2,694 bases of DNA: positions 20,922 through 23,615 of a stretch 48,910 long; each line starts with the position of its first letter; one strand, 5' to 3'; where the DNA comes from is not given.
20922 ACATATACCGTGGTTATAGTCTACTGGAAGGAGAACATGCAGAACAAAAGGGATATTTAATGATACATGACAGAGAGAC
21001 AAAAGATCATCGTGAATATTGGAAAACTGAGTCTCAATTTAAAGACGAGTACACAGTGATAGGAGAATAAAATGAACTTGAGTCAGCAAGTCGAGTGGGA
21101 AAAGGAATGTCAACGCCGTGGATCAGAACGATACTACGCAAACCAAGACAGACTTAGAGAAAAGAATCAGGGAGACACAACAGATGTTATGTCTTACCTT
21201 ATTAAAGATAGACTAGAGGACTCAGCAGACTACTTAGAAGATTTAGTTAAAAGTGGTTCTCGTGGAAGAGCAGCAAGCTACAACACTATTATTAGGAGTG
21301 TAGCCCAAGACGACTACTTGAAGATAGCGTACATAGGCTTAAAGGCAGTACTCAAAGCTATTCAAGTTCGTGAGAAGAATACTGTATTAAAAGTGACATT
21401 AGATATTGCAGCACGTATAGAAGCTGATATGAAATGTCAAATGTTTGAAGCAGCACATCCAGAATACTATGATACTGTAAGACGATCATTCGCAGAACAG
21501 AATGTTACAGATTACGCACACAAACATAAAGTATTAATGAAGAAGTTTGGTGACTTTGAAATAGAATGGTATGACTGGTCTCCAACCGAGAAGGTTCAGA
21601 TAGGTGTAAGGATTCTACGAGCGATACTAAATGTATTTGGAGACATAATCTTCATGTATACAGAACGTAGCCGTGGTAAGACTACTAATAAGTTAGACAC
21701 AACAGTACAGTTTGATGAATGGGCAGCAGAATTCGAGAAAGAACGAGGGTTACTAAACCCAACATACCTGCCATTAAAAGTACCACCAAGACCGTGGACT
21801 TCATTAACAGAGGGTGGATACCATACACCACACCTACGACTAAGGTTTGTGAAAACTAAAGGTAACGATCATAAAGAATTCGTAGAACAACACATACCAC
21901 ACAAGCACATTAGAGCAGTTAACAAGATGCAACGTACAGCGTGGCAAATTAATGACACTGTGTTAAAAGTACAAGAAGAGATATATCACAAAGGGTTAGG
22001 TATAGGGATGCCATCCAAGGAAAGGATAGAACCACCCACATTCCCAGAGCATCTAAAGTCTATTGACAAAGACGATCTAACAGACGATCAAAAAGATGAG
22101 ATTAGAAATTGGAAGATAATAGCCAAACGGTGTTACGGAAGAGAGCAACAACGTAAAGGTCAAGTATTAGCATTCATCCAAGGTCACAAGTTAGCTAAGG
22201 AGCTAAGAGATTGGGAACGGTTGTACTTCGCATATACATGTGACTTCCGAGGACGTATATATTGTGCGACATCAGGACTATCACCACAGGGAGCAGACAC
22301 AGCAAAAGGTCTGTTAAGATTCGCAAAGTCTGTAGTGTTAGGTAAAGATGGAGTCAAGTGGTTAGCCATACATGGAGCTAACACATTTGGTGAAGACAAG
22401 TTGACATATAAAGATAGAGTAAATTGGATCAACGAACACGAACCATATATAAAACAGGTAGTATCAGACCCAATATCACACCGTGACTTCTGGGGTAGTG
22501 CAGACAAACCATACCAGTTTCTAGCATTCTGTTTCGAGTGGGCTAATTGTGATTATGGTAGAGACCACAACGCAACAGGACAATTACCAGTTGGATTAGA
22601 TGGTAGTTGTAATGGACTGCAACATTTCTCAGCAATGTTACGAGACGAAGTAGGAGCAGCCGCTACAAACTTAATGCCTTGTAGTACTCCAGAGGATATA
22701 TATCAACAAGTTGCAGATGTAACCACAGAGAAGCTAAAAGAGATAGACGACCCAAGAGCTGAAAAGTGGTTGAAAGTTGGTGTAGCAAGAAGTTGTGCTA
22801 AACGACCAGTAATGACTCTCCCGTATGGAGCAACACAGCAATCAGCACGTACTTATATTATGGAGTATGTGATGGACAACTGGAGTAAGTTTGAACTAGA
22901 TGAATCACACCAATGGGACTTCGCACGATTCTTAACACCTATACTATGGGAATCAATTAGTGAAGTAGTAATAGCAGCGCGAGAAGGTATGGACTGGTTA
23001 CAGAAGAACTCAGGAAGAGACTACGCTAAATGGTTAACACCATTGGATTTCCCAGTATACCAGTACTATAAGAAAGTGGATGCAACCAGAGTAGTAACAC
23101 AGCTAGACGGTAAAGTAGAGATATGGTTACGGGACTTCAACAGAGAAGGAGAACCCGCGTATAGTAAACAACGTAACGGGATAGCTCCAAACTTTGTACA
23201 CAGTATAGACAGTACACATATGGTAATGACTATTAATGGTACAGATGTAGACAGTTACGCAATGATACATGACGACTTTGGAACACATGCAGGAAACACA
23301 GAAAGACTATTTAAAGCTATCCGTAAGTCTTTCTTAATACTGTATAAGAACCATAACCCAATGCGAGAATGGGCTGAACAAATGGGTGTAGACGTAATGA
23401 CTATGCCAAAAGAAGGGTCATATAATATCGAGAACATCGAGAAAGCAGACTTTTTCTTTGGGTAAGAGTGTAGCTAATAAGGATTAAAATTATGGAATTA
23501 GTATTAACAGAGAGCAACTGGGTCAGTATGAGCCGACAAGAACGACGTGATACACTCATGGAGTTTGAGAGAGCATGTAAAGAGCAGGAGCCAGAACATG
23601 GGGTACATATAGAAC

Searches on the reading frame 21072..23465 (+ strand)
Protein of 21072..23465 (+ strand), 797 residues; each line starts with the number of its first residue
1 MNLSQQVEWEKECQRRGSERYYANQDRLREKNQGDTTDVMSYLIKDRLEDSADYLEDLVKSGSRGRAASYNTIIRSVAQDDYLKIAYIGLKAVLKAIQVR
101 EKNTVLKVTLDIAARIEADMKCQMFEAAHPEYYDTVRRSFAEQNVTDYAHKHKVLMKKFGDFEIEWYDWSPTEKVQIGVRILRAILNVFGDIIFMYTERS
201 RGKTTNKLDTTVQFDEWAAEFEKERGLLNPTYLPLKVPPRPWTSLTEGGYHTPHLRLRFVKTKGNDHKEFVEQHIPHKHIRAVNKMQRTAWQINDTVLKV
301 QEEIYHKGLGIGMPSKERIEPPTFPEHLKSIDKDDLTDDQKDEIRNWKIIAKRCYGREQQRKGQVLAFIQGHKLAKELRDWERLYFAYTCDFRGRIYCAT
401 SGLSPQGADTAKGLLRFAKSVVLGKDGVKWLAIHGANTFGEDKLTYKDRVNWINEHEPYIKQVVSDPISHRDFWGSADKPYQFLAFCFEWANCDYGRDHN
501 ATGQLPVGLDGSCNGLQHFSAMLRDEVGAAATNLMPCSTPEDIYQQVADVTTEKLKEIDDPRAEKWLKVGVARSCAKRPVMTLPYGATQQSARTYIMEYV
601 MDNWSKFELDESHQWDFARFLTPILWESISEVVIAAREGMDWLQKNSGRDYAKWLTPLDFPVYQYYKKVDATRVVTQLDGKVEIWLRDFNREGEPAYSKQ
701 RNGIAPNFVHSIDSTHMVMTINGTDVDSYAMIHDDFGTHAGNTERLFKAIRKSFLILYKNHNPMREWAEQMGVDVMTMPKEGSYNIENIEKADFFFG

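Call 4: search_protein_families(library=pfam, proteins=[window:21072-23465:+], max_evalue=0.01)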
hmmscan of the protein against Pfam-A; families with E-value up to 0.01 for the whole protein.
window:21072-23465:+ (797 aa): 2 families
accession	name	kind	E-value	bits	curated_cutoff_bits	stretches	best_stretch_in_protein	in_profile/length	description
PF00940.24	RNA_pol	-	5.1e-94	316.1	22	1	423-771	3-368/448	DNA-dependent RNA polymerase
PF14700.11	RPOL_N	-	1.2e-09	38.5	30.1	1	222-283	265-325/334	DNA-directed RNA polymerase N-terminal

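Call 5: search_protein_families(library=phrogs, proteins=[window:21072-23465:+], max_evalue=0.001)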
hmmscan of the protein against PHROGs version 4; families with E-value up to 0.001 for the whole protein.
window:21072-23465:+ (797 aa): 5 families
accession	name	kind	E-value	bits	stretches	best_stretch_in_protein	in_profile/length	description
phrog_414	-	DNA, RNA and nucleotide metabolism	3.8e-250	833.5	1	3-796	5-815/816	RNA polymerase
phrog_2166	-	DNA, RNA and nucleotide metabolism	2.4e-72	245.4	1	95-589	94-503/505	N4-like RNA polymerase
phrog_2051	-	DNA, RNA and nucleotide metabolism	1.6e-41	143.7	2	427-726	6-259/401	RNA polymerase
phrog_20599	-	DNA, RNA and nucleotide metabolism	6.9e-10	39.9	1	428-557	7-123/149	RNA polymerase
phrog_36028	-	DNA, RNA and nucleotide metabolism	1.4e-06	29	1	228-306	216-296/320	RNA polymerase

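Call 52: search_dna_similar(query=window:21072-23465:+, collection=phages, mode=protein, max_rows=60, rows=spread)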
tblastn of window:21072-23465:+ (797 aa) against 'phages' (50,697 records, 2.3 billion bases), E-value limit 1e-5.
Records with a match: 2758; places in all: 2806; records where one place covers at least 80% of the query: 2437.
Best place of each record, by identity: 60-80% 3; <60% 2755.
By first word of the organism name: Klebsiella 702; Escherichia 364; Pseudomonas 331; Acinetobacter 171; Vibrio 136; Salmonella 113; Yersinia 92; Pectobacterium 84; Ralstonia 55; Xanthomonas 54; and 77 more.
By host as written in the record: - 390; Klebsiella pneumoniae 377; Escherichia coli 123; Acinetobacter baumannii 61; Pseudomonas putida KT2440 and Paw85 53; Pseudomonas aeruginosa 44; Yersinia pestis 38; Pectobacterium atrosepticum DSM18077 33; and 709 more.
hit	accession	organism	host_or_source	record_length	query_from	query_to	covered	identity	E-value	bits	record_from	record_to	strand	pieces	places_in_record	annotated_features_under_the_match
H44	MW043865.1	Alteromonas phage vB_AmeP_R8W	Alteromonas sp.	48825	3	797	100%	67.7%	0e+0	1149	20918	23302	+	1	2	putative DNA-dependent RNA polymerase | putative recombination endonuclease VII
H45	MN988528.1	Rhizobium phage RHph_N37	Rhizobium phaseoli KIM5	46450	2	797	100%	34.9%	2e-137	456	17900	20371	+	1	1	DNA-directed RNA polymerase protein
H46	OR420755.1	Roseobacter phage CRP-113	Paracoccaceae bacterium strain FZCC0023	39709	6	797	99%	32.6%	3e-118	400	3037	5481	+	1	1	RNA polymerase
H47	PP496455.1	Pseudomonas phage vB_PpuP-Kadastiku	Pseudomonas putida KT2440 and Paw85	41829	6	796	99%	31.6%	5e-107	367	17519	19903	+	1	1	RNA polymerase | hypothetical protein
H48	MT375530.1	Pelagibacter phage Ran EXVC014P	Candidatus Pelagibacter sp H2P3alpha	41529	6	797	99%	31.2%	6e-111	378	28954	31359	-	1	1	RNA polymerase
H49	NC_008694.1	Yersinia phage Berlin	Yersinia pestis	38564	4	797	100%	30.9%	7e-100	346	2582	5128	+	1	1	N4-like RNA polymerase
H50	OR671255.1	Yersinia phage AKS2023HT30GU_phi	Yersinia pestis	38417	4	797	100%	30.6%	2e-99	345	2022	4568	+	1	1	record has no annotation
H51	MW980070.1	Rhizobium phage RHEph21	Rhizobium gallicum sv. phaseoli R72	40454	3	797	100%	30.5%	4e-113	384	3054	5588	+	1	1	DNA-directed RNA polymerase protein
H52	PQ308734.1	Klebsiella phage vB_Kp_Z1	Klebsiella pneumoniae Kp677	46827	5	797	99%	30.5%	1e-111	380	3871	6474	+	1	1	RNA polymerase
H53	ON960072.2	Xanthomonas phage pXoo2106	Xanthomonas oryzae pv. oryzae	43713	1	796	100%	30.3%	5e-107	367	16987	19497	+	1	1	DNA-dependent RNA polymerase | hypothetical protein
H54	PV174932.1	Pasteurella phage vB_PmuS_ZA29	Pasteurella multocida Pm06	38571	3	797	100%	30.2%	1e-96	336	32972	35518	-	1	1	DNA-directed RNA polymerase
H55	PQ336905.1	Salmonella phage CHRF_10027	Salmonella enterica subsp. enterica ...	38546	5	797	99%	30.0%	6e-94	328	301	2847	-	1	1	RNA polymerase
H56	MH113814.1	Pseudomonas phage Achelous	Pseudomonas syringae pv. avii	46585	6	797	99%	29.7%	4e-112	382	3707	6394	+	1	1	DNA-dependent RNA polymerase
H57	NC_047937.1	Yersinia phage fPS-54-ocr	-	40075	4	797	100%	29.5%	3e-97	338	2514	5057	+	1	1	g003: N4-like RNA polymerase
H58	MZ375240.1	Escherichia phage T7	-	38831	5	797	99%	29.3%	1e-94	330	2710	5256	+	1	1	RNA polymerase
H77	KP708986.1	Klebsiella phage vB_KpnP_SU552A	Klebsiella pneumoniae 07RAFM-KPN-552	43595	3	796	100%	27.2%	2e-69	255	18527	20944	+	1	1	DNA-dependent RNA polymerase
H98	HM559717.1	Synechococcus phage S-CBP4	Synechococcus sp. CB0101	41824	3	795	99%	23.8%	3e-57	219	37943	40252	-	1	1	RNA polymerase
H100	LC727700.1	Pseudomonas phage sp. LP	Pseudomonas aeruginosa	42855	200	796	75%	29.3%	6e-72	263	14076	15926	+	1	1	DNA-directed RNA polymerase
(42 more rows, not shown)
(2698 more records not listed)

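Call 71: find_related_loci(query=window:21072-23462:+, collection=viral_contigs, flank=3000)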
Query window:21072-23462:+ (797 aa) in viral_contigs; peptide patterns used: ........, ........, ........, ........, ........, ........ (x = any residue, [..] = any of these).
8 stretches matched a pattern; 8 encode a relative of the query (tblastn E <= 1e-3); 8 distinct loci.
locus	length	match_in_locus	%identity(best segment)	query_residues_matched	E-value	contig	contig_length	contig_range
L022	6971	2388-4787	60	1-797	0e+0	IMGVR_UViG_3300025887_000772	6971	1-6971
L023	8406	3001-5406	59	1-797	0e+0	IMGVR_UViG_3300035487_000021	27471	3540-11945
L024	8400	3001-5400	59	1-797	0e+0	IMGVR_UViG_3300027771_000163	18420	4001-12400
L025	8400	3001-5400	60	1-797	0e+0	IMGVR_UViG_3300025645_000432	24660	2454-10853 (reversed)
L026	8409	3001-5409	51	1-797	0e+0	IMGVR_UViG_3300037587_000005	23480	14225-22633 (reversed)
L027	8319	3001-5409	51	1-797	0e+0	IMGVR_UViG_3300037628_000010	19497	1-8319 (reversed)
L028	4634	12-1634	63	256-797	0e+0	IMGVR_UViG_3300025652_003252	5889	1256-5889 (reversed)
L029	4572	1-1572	65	273-797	0e+0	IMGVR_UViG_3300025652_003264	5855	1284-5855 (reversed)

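Call 72: get_annotated_region(hit=H45, flank=100)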
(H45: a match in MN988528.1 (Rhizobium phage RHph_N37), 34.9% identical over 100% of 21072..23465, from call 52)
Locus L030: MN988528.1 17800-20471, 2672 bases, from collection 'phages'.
description: Rhizobium phage RHph_N37, complete genome.
organism: Rhizobium phage RHph_N37 (NCBI taxid 2509749)
taxonomy: Viruses; Duplodnaviria; Heunggongvirae; Uroviricota; Caudoviricetes; Autographiviridae; Cuernavacavirus
host: Rhizobium phaseoli KIM5; source: agricultural lands; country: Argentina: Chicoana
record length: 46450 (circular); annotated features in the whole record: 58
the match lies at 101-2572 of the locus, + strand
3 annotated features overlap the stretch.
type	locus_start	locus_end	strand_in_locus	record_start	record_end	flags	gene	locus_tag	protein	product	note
CDS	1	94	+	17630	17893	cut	-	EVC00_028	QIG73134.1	hypothetical protein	-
CDS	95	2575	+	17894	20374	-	-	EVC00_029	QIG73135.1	DNA-directed RNA polymerase protein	GO_function: GO:0003899 - DNA-directed RNA polymerase activity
CDS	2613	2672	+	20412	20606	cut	-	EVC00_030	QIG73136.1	hypothetical protein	-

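Call 73: get_annotated_region(hit=H46, flank=100)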
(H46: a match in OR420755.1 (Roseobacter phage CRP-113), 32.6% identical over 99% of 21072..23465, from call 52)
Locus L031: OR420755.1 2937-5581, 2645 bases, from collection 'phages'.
description: Roseobacter phage CRP-113, complete genome.
organism: Roseobacter phage CRP-113 (NCBI taxid 3072841)
taxonomy: Viruses; Duplodnaviria; Heunggongvirae; Uroviricota; Caudoviricetes; Autographiviridae
host: Paracoccaceae bacterium strain FZCC0023; source: marine; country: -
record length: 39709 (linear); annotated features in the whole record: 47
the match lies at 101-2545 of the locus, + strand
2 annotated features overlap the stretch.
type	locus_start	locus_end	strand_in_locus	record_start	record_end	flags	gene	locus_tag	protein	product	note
CDS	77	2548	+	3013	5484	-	-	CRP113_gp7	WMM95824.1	RNA polymerase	-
CDS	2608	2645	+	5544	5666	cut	-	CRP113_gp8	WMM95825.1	hypothetical protein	-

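Call 74: get_annotated_region(hit=H47, flank=100)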
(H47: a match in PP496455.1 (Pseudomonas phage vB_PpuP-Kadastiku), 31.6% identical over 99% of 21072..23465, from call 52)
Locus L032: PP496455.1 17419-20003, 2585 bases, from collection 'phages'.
description: Pseudomonas phage vB_PpuP-Kadastiku, complete genome.
organism: Pseudomonas phage vB_PpuP-Kadastiku (NCBI taxid 3132659)
taxonomy: Viruses; Duplodnaviria; Heunggongvirae; Uroviricota; Caudoviricetes; Autographiviridae
host: Pseudomonas putida KT2440 and Paw85; source: muddy pond water; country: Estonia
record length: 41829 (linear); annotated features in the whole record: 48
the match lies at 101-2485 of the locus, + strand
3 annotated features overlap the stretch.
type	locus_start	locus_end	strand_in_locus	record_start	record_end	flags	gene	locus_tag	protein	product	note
CDS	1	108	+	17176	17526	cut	-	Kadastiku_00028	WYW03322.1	hypothetical protein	-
CDS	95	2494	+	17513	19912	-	-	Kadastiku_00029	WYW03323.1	RNA polymerase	-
CDS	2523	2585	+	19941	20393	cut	-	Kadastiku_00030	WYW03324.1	hypothetical protein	-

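Call 75: get_annotated_region(hit=H100, flank=800)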
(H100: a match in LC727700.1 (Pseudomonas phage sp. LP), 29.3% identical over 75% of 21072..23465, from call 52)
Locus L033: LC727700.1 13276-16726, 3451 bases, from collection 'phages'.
description: Pseudomonas phage sp. LP phiLP DNA, complete genome.
organism: Pseudomonas phage sp. LP (NCBI taxid 2972145)
taxonomy: Viruses; Duplodnaviria; Heunggongvirae; Uroviricota; Caudoviricetes; Autographiviridae; Krylovirinae; Phikmvvirus
host: Pseudomonas aeruginosa; source: Waste water; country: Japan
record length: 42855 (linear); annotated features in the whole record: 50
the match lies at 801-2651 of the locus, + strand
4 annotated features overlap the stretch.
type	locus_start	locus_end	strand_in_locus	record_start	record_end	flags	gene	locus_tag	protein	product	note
CDS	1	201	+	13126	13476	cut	-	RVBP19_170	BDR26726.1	hypothetical protein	-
CDS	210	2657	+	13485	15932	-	-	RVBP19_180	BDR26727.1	DNA-directed RNA polymerase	-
CDS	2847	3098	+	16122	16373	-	-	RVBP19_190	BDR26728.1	hypothetical protein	-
CDS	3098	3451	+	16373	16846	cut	-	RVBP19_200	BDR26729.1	hypothetical protein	-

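Call 76: get_annotated_region(hit=H98, flank=100)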
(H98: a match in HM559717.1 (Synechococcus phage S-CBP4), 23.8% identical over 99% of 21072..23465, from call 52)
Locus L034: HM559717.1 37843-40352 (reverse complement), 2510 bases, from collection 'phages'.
description: Synechococcus phage S-CBP4 genomic sequence.
organism: Synechococcus phage S-CBP4 (NCBI taxid 754059)
taxonomy: Viruses; Duplodnaviria; Heunggongvirae; Uroviricota; Caudoviricetes; Autographiviridae; Poseidonvirus; Poseidonvirus SCBP4
host: Synechococcus sp. CB0101; source: Chesapeake Bay; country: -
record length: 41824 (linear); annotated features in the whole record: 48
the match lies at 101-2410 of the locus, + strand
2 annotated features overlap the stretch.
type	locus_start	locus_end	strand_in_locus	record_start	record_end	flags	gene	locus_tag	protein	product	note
CDS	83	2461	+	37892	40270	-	-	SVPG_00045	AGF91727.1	RNA polymerase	-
CDS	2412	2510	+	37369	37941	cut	-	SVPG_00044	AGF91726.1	ssDNA binding protein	-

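Call 77: get_annotated_region(hit=H77, flank=100)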
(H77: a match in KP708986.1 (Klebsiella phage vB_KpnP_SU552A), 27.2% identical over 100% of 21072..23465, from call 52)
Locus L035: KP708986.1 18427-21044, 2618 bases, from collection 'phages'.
description: Klebsiella phage vB_KpnP_SU552A, complete genome.
organism: Klebsiella phage vB_KpnP_SU552A (NCBI taxid 1610835)
taxonomy: Viruses; Duplodnaviria; Heunggongvirae; Uroviricota; Caudoviricetes; Autographiviridae; Slopekvirinae; Drulisvirus; Drulisvirus SU552A
host: Klebsiella pneumoniae 07RAFM-KPN-552; source: -; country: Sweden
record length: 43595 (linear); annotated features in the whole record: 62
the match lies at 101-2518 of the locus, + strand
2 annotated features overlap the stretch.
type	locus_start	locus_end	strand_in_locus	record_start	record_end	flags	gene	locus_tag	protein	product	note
CDS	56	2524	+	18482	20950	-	-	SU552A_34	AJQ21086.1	DNA-dependent RNA polymerase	-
CDS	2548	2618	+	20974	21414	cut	-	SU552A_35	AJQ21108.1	hypothetical protein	-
